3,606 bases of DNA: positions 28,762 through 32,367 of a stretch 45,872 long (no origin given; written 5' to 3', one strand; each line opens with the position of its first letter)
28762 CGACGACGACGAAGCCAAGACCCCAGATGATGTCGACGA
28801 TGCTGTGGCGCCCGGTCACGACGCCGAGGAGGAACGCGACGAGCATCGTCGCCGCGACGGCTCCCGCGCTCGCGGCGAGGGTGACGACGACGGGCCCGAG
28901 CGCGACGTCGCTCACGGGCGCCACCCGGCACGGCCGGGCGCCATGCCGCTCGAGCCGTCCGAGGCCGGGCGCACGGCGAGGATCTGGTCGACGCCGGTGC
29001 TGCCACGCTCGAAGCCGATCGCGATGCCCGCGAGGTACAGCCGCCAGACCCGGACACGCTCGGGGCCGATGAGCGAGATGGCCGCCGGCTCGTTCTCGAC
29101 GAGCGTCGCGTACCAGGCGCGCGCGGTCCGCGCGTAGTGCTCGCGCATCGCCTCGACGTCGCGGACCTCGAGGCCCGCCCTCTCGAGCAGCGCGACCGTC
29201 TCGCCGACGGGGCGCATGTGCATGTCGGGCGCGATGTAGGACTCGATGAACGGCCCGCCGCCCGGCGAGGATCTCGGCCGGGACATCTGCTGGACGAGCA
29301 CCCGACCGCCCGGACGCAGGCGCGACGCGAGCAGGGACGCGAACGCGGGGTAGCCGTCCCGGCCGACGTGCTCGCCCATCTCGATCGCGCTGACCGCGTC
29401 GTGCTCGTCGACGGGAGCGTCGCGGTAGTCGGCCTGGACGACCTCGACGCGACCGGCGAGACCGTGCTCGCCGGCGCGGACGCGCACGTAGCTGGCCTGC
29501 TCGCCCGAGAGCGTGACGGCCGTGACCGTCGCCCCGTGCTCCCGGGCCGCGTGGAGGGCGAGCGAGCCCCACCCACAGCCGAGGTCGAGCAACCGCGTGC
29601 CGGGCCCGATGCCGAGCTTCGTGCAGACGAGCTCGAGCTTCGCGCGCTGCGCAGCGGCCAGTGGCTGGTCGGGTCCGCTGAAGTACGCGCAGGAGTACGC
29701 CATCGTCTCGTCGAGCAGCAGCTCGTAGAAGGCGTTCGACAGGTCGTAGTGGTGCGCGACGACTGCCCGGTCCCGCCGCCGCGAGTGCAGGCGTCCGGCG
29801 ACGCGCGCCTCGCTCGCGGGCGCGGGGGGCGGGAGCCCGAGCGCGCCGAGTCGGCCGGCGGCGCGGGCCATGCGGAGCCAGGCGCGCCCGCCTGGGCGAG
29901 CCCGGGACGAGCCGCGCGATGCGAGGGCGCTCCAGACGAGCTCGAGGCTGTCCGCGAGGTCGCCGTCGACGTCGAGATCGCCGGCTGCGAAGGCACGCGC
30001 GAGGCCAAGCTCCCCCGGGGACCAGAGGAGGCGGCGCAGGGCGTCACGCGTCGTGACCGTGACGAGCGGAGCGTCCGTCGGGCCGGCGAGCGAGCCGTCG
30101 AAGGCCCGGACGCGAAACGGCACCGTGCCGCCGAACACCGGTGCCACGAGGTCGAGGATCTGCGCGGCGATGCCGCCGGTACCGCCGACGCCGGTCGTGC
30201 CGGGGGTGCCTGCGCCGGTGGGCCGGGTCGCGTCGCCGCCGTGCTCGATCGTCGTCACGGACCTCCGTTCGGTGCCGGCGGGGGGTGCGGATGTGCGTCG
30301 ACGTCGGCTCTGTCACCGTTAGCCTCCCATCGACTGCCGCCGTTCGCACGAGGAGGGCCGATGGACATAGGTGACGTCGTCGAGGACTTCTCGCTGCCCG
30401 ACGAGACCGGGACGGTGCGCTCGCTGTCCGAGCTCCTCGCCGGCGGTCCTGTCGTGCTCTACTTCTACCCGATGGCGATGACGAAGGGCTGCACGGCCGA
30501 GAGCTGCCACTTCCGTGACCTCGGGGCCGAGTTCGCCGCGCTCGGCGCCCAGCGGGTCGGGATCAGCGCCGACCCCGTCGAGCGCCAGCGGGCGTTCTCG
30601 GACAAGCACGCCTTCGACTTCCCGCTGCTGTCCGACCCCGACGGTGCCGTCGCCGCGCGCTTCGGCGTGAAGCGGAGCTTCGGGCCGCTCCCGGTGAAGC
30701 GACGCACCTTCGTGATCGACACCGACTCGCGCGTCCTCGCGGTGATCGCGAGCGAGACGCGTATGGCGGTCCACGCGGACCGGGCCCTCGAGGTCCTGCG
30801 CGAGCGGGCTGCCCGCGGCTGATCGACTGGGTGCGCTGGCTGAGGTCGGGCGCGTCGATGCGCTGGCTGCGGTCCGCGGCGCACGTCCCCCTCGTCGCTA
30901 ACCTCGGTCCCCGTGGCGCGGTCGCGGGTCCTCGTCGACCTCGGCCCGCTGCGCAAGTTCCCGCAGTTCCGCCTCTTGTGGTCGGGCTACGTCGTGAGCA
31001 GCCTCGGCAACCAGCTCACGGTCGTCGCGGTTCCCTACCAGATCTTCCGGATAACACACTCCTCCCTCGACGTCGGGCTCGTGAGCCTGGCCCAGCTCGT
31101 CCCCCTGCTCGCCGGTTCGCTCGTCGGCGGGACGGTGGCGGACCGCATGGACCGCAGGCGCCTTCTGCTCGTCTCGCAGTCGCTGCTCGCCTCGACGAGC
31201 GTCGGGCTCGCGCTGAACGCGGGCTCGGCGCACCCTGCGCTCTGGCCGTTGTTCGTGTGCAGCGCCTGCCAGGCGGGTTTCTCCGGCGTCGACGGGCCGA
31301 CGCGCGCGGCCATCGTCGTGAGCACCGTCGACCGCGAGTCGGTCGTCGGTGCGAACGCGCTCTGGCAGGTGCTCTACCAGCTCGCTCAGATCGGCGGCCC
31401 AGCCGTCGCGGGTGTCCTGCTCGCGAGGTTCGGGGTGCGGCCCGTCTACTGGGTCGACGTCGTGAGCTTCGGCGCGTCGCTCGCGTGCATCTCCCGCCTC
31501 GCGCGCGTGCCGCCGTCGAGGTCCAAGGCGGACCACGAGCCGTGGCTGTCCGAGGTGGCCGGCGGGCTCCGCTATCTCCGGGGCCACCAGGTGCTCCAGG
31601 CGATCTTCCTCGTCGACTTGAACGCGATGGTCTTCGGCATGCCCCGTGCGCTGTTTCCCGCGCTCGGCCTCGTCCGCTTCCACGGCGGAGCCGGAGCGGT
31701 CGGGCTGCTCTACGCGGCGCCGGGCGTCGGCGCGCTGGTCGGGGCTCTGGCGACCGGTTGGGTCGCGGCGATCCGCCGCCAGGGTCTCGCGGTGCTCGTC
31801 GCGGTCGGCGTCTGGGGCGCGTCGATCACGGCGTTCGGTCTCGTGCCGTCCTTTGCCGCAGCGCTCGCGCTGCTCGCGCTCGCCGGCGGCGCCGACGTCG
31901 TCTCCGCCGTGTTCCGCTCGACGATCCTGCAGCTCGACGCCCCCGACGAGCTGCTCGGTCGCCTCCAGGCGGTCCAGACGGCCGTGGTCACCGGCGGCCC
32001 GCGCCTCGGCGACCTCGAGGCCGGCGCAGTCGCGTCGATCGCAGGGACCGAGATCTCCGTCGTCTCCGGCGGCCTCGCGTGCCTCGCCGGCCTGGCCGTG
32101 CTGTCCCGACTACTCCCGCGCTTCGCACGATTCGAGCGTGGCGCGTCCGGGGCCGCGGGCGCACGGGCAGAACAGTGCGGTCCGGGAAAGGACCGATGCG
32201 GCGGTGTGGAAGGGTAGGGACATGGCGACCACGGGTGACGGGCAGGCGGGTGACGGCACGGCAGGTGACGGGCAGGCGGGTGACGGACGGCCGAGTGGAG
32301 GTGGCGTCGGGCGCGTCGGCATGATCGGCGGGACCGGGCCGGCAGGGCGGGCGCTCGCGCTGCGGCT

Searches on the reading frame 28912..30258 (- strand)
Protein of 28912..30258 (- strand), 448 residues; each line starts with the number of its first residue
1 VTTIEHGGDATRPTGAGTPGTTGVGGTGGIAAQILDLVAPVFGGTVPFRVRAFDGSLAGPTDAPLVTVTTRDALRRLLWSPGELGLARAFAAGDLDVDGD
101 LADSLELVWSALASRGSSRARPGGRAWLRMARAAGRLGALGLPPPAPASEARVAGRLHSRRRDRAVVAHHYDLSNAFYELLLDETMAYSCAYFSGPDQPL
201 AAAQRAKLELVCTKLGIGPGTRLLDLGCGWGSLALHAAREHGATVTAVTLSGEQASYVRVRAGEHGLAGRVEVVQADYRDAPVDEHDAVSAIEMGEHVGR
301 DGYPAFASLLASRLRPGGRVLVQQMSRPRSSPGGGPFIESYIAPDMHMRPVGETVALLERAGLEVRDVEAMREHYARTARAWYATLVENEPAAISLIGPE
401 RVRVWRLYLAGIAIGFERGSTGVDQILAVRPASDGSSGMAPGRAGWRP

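Call 78: search_protein_families(library=pfam, proteins=[window:28912-30258:-], max_evalue=0.00001)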
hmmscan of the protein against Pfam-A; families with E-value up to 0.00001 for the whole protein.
window:28912-30258:- (448 aa): 4 families
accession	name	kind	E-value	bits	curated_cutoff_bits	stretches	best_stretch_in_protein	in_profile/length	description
PF02353.26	CMAS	-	1.2e-71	241.6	27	1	158-426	1-273/273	Mycolic acid cyclopropane synthetase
PF13649.12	Methyltransf_25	-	8.7e-14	52.4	27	1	224-318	2-97/97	Methyltransferase domain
PF08241.18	Methyltransf_11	-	1.5e-10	42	21.2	1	224-321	1-94/95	Methyltransferase domain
PF13489.12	Methyltransf_23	-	3.6e-10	40.3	27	1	217-366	20-162/164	Methyltransferase domain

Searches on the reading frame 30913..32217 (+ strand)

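Call 78: search_protein_families(library=pfam, proteins=[window:30913-32217:+], max_evalue=0.00001)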
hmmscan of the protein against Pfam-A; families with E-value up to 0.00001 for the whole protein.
window:30913-32217:+ (434 aa): 2 families
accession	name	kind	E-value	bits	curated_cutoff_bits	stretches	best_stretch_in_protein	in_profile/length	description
PF05977.19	MFS_3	-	5.5e-42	144.3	27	1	10-400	4-393/524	Transmembrane secretion effector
PF07690.21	MFS_1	-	2.8e-31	109.1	33.4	1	22-360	1-340/347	Major Facilitator Superfamily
